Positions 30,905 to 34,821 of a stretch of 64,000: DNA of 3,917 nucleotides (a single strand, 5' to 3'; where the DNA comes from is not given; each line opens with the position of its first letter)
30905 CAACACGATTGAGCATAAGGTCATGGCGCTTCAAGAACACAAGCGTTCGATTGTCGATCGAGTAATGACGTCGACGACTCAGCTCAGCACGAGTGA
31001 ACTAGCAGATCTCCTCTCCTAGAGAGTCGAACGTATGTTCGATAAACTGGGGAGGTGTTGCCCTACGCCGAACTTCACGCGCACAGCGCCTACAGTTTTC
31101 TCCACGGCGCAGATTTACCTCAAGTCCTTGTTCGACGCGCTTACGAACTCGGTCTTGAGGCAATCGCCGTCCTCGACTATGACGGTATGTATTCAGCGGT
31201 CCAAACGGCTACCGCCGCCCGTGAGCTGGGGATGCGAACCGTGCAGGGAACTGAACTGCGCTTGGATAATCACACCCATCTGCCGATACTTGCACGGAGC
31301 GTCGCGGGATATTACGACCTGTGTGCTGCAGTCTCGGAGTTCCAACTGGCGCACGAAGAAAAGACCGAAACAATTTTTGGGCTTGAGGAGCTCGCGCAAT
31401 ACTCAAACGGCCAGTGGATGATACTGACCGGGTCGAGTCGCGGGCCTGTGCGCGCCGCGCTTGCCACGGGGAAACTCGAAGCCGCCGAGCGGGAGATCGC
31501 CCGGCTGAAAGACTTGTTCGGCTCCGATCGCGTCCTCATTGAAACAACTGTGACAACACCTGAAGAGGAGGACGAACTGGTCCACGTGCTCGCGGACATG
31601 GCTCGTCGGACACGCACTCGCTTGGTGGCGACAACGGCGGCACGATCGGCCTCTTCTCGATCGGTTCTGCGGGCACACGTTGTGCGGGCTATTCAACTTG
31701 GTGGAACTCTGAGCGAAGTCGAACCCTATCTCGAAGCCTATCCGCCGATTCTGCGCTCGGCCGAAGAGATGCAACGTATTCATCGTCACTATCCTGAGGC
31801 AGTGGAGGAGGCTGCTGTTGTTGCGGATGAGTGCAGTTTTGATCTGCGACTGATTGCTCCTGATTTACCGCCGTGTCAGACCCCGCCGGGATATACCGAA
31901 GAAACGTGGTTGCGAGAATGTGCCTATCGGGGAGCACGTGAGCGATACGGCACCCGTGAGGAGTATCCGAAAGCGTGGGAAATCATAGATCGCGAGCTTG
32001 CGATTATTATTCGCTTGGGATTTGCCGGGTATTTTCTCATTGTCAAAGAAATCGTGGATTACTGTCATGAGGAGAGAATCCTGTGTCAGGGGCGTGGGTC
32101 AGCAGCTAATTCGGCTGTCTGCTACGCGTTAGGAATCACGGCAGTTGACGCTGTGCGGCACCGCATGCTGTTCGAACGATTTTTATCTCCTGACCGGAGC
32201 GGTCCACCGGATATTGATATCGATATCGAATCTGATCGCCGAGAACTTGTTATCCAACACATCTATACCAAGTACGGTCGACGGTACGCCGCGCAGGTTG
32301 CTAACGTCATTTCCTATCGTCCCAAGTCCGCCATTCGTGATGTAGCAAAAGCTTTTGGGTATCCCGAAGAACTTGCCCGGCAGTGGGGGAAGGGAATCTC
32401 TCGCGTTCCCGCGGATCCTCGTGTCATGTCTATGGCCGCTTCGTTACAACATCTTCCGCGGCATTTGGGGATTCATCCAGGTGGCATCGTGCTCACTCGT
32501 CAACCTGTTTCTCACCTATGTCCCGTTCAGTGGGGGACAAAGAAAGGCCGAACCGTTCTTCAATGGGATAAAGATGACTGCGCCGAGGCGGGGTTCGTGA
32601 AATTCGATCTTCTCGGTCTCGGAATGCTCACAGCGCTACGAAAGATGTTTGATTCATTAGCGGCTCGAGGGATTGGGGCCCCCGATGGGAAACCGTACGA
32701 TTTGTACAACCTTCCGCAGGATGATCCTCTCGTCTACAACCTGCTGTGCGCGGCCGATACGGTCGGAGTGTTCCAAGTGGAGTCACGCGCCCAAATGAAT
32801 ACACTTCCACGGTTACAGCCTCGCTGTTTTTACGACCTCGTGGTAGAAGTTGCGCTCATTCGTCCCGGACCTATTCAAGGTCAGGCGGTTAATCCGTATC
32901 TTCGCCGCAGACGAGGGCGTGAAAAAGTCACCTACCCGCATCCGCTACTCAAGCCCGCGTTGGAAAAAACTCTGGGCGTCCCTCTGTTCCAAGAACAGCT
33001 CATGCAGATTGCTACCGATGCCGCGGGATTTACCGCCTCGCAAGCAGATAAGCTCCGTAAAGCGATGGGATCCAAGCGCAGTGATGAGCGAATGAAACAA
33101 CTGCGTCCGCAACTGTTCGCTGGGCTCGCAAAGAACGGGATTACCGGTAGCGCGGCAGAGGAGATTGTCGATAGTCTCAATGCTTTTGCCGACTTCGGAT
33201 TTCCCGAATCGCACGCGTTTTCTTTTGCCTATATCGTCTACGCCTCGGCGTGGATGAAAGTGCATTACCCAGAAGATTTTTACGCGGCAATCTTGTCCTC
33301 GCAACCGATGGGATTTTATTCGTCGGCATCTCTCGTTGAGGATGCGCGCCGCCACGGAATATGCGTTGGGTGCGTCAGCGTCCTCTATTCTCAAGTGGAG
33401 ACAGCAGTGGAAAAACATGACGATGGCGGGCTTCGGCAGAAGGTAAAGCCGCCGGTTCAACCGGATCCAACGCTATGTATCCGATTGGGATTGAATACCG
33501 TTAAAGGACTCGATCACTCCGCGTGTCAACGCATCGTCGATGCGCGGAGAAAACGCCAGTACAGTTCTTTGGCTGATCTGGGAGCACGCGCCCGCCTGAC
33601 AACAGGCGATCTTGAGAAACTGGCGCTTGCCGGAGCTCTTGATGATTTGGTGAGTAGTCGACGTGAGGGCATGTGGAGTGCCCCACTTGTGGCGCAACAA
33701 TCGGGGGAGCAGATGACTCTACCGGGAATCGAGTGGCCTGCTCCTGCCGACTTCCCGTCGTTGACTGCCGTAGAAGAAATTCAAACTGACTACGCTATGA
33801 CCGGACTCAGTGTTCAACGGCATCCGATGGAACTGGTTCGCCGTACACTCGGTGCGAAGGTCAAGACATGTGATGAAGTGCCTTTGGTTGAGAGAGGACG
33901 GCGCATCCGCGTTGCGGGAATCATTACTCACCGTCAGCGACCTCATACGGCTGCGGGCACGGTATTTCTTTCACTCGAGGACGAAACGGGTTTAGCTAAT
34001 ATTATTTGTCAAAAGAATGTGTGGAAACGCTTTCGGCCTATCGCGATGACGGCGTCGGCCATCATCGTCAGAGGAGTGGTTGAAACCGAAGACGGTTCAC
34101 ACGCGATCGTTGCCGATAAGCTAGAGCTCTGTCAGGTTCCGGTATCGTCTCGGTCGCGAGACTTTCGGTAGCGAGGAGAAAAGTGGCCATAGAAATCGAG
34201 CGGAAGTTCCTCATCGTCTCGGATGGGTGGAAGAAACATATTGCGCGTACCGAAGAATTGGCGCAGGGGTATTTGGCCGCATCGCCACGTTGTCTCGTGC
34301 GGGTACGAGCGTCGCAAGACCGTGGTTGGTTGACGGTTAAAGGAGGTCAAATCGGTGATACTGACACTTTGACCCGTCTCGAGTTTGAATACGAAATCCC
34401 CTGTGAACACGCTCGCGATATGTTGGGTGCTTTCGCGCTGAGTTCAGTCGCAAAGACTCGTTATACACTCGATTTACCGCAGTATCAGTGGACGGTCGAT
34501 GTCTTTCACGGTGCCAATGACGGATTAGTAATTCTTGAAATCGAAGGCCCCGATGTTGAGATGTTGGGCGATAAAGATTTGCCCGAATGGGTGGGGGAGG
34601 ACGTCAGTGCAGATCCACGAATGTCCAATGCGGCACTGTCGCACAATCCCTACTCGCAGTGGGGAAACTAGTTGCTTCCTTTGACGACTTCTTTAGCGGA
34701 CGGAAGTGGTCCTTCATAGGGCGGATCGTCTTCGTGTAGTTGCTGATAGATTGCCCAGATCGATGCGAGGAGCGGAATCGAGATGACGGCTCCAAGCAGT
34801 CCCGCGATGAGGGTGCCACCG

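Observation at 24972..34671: LexA-controlled mutasome cassette expanded into a six-gene array: imuA'-imuB-tdk-SNF2/SWIM helicase-dnaE2-CYTH, with two perfect SOS boxes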

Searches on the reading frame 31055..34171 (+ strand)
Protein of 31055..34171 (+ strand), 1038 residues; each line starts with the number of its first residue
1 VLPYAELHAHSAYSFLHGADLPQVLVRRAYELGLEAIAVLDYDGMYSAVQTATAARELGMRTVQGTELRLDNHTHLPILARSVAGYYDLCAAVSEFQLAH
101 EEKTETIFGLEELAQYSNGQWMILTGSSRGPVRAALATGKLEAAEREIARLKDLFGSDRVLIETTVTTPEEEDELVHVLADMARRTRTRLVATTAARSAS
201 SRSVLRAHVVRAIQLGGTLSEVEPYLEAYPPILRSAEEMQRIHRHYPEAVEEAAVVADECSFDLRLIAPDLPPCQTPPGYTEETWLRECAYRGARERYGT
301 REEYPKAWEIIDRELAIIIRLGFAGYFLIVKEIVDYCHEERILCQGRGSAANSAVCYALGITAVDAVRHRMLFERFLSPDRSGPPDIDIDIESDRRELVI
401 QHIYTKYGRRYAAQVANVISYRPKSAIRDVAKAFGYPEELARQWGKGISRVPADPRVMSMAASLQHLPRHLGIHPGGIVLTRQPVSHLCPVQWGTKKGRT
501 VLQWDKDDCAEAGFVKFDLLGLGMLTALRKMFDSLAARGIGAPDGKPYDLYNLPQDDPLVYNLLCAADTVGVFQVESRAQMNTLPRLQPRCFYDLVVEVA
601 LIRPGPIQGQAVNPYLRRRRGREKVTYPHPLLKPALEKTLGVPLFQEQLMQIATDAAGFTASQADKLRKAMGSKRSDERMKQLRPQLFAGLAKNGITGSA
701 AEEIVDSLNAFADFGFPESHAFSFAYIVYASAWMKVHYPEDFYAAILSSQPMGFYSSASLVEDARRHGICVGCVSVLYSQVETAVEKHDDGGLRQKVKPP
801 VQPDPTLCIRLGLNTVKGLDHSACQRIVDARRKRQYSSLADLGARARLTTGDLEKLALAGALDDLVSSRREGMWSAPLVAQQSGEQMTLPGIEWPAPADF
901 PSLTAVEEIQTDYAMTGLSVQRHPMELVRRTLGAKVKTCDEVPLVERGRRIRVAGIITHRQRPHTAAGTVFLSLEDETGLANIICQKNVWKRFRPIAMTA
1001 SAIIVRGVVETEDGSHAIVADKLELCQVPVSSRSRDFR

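Call 7: search_protein_families(library=pfam, proteins=[window:31055-34171:+], max_evalue=0.01)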
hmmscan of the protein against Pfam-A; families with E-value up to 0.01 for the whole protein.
window:31055-34171:+ (1038 aa): 5 families
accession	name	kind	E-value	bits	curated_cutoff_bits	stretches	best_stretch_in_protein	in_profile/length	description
PF07733.18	DNA_pol3_alpha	-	1.9e-75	254.3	23.9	1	285-521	2-260/260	Bacterial DNA polymerase III alpha NTPase domain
PF17657.6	DNA_pol3_finger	-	1.5e-54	184.3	22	1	524-695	1-166/166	Bacterial DNA polymerase III alpha subunit finger domain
PF02811.25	PHP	-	4e-25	89.5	26.4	1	6-164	1-161/164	PHP domain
PF14579.12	HHH_6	-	2.3e-15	57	25.6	1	771-871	4-89/90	Helix-hairpin-helix motif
PF01336.31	tRNA_anti-codon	-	4.3e-06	27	27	1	951-1024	1-73/75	OB-fold nucleic acid binding domain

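Call 8: search_protein_families(library=ncbifam, proteins=[window:31055-34171:+], max_evalue=0.01)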
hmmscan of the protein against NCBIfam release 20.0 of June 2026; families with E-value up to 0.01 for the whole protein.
window:31055-34171:+ (1038 aa): 15 families
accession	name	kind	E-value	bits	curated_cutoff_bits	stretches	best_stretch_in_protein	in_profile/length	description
NF004225.0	PRK05672.1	subfamily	0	1263.2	939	1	2-1038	4-1047/1047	error-prone DNA polymerase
NF004226.0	PRK05673.1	equivalog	1e-197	659.5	1002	2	456-1024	495-1060/1146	DNA polymerase III subunit alpha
TIGR00594.1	polc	superfamily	8e-181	603.5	434.35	1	5-983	2-1019/1022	DNA polymerase III subunit alpha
NF005298.0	PRK06826.1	equivalog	2.6e-165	552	1260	2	457-1026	491-1072/1151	DNA polymerase III subunit alpha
NF005377.0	PRK06920.1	equivalog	4.1e-138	462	1806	2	455-1024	474-1021/1108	DNA polymerase III subunit alpha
NF005617.0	PRK07374.1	equivalog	2.3e-118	396.7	1653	2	457-867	507-895/1170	DNA polymerase III subunit alpha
NF005582.0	PRK07279.1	equivalog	1.4e-108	364.3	1279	2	190-1025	150-963/1033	DNA polymerase III subunit alpha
NF005516.0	PRK07135.1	equivalog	3.1e-106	356.6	1084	3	457-862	426-809/974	DNA polymerase III DnaE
NF007079.0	PRK09532.1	equivalog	6.2e-97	325.8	1525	2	4-445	3-466/876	DNA polymerase III subunit alpha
NF004550.0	PRK05898.1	equivalog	3.8e-93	313.3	1182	2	458-865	425-809/971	DNA polymerase III subunit alpha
NF001688.0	PRK00448.1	equivalog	9.5e-30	102.9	873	3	73-366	614-912/1445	PolC-type DNA polymerase III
TIGR01405.1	polC_Gram_pos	equivalog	4.3e-28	97.6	1043.45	3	74-366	381-677/1211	DNA polymerase III subunit alpha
NF005616.0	PRK07373.1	equivalog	5e-14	51.7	646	1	714-880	36-187/449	DNA polymerase III subunit alpha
NF041577.1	nside_bi_sphtase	equivalog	1.8e-06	27.3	400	1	5-71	4-68/276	3',5'-nucleoside bisphosphate phosphatase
NF038032.1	CehA_McbA_metalo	domain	0.0001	21.8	80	1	5-79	5-77/315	CehA/McbA family metallohydrolase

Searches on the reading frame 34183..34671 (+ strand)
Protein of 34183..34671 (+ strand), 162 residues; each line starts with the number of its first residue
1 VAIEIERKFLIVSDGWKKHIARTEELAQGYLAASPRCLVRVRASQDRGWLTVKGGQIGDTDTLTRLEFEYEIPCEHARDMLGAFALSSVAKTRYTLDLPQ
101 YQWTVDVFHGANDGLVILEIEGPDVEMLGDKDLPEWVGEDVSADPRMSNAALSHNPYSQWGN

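Call 7: search_protein_families(library=pfam, proteins=[window:34183-34671:+], max_evalue=0.01)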
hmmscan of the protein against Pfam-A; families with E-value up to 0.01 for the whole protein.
window:34183-34671:+ (162 aa): 1 family
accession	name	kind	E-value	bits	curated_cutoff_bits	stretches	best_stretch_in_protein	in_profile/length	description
PF01928.26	CYTH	-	7.4e-10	39.4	23.2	1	2-140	1-159/179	CYTH domain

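Call 8: search_protein_families(library=ncbifam, proteins=[window:34183-34671:+], max_evalue=0.01)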
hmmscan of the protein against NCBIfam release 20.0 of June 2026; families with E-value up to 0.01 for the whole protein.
window:34183-34671:+ (162 aa): 0 families

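Call 67: search_solved_structures(query=window:34183-34671:+, max_evalue=0.01, show_alignments=1)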
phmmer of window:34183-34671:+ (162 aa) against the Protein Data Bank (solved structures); distinct sequences matched with E-value up to 0.01: 2.
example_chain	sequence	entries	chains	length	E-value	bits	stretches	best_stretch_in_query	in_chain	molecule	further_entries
3typ_A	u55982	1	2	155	1.1e-09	41.6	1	1-153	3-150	Uncharacterized protein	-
2fbl_A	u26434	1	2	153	2.3e-09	40.5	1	3-153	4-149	hypothetical protein NE1496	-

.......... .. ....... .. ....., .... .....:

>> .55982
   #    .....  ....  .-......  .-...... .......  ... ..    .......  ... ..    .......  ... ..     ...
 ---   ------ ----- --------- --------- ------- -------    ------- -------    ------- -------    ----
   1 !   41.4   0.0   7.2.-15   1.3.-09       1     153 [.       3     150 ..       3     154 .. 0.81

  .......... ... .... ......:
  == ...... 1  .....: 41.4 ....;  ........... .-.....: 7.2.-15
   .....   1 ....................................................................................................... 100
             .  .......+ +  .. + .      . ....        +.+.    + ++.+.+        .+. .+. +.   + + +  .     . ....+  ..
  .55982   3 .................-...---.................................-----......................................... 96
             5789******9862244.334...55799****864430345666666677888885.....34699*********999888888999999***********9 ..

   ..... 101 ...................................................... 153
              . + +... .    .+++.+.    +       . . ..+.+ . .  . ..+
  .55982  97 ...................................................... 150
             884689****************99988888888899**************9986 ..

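Call 98: search_protein_families(library=padloc, proteins=[window:34183-34671:+], max_evalue=0.001)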
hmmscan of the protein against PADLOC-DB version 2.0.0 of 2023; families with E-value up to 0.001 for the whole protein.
window:34183-34671:+ (162 aa): 0 families
